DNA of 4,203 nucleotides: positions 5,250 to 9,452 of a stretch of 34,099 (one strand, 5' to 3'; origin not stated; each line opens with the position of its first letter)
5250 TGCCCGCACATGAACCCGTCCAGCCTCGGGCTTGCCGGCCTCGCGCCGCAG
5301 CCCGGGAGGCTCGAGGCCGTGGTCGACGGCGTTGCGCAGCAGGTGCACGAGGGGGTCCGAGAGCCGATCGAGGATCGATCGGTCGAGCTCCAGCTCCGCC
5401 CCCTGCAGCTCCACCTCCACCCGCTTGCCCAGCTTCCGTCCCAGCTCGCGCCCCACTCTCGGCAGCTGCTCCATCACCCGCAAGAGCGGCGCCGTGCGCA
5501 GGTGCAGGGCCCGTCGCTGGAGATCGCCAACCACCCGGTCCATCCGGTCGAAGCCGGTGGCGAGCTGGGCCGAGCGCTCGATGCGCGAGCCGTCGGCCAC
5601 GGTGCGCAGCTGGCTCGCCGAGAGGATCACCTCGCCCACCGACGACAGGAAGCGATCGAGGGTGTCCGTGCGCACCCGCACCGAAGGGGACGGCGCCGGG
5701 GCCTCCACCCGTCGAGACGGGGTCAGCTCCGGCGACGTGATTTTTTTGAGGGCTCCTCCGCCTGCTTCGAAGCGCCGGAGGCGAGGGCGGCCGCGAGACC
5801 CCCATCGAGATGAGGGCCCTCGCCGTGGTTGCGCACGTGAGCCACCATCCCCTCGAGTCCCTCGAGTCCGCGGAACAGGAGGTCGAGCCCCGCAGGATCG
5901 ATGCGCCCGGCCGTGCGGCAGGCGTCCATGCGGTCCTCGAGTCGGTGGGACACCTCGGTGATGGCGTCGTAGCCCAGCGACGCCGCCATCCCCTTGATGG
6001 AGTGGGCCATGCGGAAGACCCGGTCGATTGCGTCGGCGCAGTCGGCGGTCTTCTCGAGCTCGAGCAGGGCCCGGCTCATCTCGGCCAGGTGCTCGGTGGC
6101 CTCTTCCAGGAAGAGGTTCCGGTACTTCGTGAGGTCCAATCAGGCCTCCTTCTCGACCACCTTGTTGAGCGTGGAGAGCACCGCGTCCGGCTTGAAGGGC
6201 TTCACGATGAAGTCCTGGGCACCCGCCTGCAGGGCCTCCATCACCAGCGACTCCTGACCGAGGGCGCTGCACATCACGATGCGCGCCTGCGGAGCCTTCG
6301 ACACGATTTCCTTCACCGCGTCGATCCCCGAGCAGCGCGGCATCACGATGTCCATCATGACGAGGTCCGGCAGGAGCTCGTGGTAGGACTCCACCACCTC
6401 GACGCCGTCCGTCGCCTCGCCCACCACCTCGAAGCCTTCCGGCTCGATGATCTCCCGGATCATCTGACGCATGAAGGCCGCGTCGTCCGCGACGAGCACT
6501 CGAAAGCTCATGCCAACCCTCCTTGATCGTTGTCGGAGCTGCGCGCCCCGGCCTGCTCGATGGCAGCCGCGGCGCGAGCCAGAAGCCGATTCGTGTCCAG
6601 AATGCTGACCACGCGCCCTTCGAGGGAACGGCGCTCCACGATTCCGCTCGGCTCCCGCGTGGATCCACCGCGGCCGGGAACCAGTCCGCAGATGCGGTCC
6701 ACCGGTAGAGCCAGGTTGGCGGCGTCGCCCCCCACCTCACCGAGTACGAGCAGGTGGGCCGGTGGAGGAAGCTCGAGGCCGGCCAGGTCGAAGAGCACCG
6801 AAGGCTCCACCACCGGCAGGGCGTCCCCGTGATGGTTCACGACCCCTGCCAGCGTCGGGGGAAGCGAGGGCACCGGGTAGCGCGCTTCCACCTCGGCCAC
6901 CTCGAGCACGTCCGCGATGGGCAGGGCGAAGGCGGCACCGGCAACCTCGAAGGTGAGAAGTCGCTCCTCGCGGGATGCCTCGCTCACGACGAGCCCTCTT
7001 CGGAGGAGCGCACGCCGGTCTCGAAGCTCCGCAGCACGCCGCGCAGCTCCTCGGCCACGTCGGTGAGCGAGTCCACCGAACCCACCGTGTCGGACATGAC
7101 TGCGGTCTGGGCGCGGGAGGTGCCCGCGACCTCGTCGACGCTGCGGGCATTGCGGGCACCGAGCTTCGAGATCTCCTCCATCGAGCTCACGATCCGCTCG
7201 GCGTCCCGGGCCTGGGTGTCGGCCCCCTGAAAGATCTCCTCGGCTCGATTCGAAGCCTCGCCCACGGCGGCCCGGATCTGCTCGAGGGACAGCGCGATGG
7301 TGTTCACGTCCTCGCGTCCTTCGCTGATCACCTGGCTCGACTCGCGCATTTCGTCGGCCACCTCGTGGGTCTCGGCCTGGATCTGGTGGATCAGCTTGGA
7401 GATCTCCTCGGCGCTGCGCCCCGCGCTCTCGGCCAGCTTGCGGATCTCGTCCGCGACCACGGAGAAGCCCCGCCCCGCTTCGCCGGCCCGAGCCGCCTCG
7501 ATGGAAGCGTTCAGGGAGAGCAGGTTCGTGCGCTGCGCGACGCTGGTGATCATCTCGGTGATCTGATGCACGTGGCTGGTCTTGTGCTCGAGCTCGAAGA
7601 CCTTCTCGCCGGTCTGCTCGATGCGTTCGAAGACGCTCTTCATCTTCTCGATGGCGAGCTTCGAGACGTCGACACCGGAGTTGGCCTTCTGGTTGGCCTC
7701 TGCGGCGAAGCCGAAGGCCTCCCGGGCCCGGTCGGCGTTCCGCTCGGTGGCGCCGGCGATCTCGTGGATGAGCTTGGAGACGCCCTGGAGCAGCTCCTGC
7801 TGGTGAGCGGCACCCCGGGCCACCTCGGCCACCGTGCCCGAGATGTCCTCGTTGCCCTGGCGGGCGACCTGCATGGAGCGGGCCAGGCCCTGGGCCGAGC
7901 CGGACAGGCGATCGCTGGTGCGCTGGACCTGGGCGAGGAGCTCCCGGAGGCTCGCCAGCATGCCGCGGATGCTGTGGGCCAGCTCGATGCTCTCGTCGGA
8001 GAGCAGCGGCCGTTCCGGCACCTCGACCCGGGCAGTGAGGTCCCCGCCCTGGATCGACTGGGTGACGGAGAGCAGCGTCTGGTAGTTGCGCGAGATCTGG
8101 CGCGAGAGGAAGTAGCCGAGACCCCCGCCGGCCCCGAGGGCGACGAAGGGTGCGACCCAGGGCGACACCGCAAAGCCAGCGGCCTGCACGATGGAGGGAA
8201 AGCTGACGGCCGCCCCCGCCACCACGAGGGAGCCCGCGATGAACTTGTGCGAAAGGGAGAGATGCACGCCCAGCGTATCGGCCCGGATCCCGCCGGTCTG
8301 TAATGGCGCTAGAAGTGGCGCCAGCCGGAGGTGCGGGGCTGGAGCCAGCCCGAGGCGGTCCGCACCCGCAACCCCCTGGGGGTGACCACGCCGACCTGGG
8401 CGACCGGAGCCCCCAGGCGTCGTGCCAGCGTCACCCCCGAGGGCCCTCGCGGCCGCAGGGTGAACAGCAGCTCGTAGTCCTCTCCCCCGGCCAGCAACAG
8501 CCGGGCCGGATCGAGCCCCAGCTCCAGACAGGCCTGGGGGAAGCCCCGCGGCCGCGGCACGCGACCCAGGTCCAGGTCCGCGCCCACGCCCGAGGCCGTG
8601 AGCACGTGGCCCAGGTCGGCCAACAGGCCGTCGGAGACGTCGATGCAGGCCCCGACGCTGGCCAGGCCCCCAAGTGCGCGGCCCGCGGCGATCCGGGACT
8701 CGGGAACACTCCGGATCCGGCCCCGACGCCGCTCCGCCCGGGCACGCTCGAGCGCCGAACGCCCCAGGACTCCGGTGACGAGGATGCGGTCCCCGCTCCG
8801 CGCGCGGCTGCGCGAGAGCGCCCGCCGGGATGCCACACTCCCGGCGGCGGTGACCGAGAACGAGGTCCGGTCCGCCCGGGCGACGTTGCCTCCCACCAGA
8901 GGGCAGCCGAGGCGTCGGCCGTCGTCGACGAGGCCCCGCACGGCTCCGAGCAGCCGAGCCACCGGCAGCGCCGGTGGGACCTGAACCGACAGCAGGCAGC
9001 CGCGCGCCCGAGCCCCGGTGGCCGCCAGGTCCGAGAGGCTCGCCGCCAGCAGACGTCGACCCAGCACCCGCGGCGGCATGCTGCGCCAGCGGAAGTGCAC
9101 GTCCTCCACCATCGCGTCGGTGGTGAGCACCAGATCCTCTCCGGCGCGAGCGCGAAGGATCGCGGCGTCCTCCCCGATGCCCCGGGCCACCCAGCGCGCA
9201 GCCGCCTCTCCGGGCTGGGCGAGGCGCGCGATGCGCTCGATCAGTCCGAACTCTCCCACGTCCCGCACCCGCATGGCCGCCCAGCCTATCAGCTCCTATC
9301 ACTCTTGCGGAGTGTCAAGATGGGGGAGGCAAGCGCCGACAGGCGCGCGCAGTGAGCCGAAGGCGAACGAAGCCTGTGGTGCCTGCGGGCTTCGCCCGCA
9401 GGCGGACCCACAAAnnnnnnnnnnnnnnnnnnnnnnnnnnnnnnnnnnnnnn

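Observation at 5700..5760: cheA is broken exactly at an A7 run that forms a perfect -1 slippery heptamer: split kinase, recoding site or homopolymer miscall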

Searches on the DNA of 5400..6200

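Call 57: search_rna_families(source=window, start=5400, end=6200, threshold=evalue, max_evalue=10)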
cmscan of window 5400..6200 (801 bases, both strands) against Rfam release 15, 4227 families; matches with E-value up to 10: 4.
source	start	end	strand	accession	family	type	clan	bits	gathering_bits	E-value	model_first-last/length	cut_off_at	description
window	6011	6059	+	RF03595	mir-3569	Gene; miRNA;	-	20.7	50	0.23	1-58/58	no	mir-3569 microRNA precursor family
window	5746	5803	-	RF03295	mir-7594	Gene; miRNA;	-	16.6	80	2.3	1-63/63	no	mir-7594 microRNA precursor family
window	5775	5824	-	RF02234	sX15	Gene; sRNA;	-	16.1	55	5.1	1-159/159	no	Xanthomonadaceae sRNA sX15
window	5957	6055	+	RF00634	SAM-IV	Cis-reg; riboswitch;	CL00012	14.7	38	9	1-116/116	no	SAM (S-adenosyl methionine) riboswitch aptamer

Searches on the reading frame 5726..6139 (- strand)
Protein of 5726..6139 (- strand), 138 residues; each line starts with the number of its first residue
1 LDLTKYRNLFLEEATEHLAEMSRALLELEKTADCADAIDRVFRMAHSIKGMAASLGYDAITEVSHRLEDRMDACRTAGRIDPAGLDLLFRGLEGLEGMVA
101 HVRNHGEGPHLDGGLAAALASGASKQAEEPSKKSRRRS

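Call 43: find_homologous_proteins(query=window:5726-6139:-)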
Query seq(138 aa) (138 aa): 1321 proteins with E <= 0.001 among 1503 candidates; the best 120 are listed.
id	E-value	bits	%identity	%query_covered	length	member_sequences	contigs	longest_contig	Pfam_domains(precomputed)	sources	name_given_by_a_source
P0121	1.6e-82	292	99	100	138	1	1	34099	PF01627.29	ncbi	ncbi:MAG: Hpt domain-containing protein [Myxococcota bacterium]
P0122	4.5e-54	200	71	100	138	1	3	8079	PF01627.29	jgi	jgi:two-component system chemotaxis sensor kinase CheA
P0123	2.6e-53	197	72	100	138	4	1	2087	PF01627.29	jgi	jgi:two-component system chemotaxis sensor kinase CheA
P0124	8.1e-52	193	70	100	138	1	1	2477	PF01627.29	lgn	-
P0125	9.2e-52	192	70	100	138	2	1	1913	PF01627.29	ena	-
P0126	1.4e-51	192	70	100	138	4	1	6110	PF01627.29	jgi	jgi:two-component system chemotaxis sensor kinase CheA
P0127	3.6e-51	191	68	100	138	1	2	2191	PF01627.29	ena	-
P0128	9.4e-51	189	71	100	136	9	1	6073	PF01627.29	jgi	jgi:two-component system chemotaxis sensor kinase CheA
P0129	8.5e-50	186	70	96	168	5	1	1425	PF01627.29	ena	-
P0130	5.2e-48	180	69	96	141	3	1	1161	PF01627.29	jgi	-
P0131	5.8e-48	180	64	100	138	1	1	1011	PF01627.29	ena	-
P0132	9.4e-48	179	74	88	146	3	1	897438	PF01627.29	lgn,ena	-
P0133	1.3e-46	176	68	100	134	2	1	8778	PF01627.29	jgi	jgi:two-component system chemotaxis sensor kinase CheA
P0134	1.6e-46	176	69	100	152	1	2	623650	PF01627.29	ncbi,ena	-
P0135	2.1e-46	175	68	96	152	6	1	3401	PF01627.29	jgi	jgi:two-component system chemotaxis sensor kinase CheA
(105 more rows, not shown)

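Call 77: search_protein_representatives(protein=window:5726-6139:-)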
Query: 138 residues. Proteins with E-value up to 0.001 (for the whole library): 16245; up to 1e-10: 2240; up to 1e-30: 30. The best 150 are listed.
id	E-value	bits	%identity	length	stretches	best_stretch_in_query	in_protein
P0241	6.6e-136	462.7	29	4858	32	10-114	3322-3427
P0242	7.3e-66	236.3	31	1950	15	10-78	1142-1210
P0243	6.0e-44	165.5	35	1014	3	2-104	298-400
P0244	1.9e-43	163.9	32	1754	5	6-131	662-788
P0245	9.2e-41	155.2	35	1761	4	8-115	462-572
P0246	1.9e-39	151.0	64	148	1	1-127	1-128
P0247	7.1e-39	149.1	72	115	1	1-104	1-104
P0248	1.1e-38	148.5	63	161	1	1-123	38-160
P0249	9.2e-38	145.5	31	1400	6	8-104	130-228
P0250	2.7e-37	144.0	61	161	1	1-129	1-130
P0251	2.6e-36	140.8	32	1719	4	6-127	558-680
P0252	4.6e-36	140.0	58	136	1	1-132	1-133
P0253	1.7e-35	138.2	67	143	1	1-120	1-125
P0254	2.2e-35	137.9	72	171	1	4-106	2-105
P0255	3.3e-35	137.2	61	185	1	1-129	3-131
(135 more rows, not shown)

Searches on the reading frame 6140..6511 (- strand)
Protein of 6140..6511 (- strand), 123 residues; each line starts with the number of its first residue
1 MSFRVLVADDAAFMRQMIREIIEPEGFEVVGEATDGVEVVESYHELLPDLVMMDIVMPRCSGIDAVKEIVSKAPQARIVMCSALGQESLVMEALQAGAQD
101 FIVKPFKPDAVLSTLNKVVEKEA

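Call 7: search_protein_families(library=pfam, proteins=[window:6140-6511:-])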
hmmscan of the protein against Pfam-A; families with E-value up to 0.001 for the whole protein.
window:6140-6511:- (123 aa): 1 family
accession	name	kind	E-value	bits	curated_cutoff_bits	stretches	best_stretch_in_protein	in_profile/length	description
PF00072.30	Response_reg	-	4.1e-30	104.7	30.2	1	5-115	1-110/111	Response regulator receiver domain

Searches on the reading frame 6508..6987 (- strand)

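Call 7: search_protein_families(library=pfam, proteins=[window:6508-6987:-])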
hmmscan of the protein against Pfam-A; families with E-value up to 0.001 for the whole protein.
window:6508-6987:- (159 aa): 1 family
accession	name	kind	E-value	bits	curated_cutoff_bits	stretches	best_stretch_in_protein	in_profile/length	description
PF01584.24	CheW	-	1.1e-14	54.7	23.5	1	10-138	2-136/138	CheW-like domain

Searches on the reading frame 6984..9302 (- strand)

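Call 7: search_protein_families(library=pfam, proteins=[window:6984-9302:-])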
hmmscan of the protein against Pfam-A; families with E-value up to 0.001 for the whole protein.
window:6984-9302:- (772 aa): 2 families
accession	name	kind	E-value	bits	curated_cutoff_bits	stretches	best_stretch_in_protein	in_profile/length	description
PF00015.26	MCPsignal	-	5.1e-36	124.5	34.6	1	546-713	3-170/172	Methyl-accepting chemotaxis protein (MCP) signalling domain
PF06103.16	DUF948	-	1.7e-05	25.3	37.2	0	625-686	22-83/89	Bacterial protein of unknown function (DUF948)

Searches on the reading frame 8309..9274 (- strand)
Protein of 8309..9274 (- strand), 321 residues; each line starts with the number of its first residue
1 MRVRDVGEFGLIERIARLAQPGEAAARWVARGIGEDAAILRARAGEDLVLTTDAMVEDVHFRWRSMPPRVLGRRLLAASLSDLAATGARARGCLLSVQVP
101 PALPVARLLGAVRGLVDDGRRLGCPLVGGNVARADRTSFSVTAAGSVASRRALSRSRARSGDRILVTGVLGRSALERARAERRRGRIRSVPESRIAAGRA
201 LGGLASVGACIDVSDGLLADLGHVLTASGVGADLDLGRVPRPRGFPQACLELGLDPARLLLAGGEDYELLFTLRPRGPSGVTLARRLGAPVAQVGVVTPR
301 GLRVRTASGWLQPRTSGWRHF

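Call 76: search_protein_families(library=pfam, proteins=[window:8309-9274:-])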
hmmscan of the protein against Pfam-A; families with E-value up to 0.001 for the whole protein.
window:8309-9274:- (321 aa): 2 families
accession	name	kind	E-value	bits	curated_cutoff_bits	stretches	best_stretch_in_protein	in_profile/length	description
PF00586.29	AIRS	-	1.4e-23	83.9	24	1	34-147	1-112/112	AIR synthase related protein, N-terminal domain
PF02769.27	AIRS_C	-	1.4e-07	32.2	23.1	1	190-301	42-149/156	AIR synthase related protein, C-terminal domain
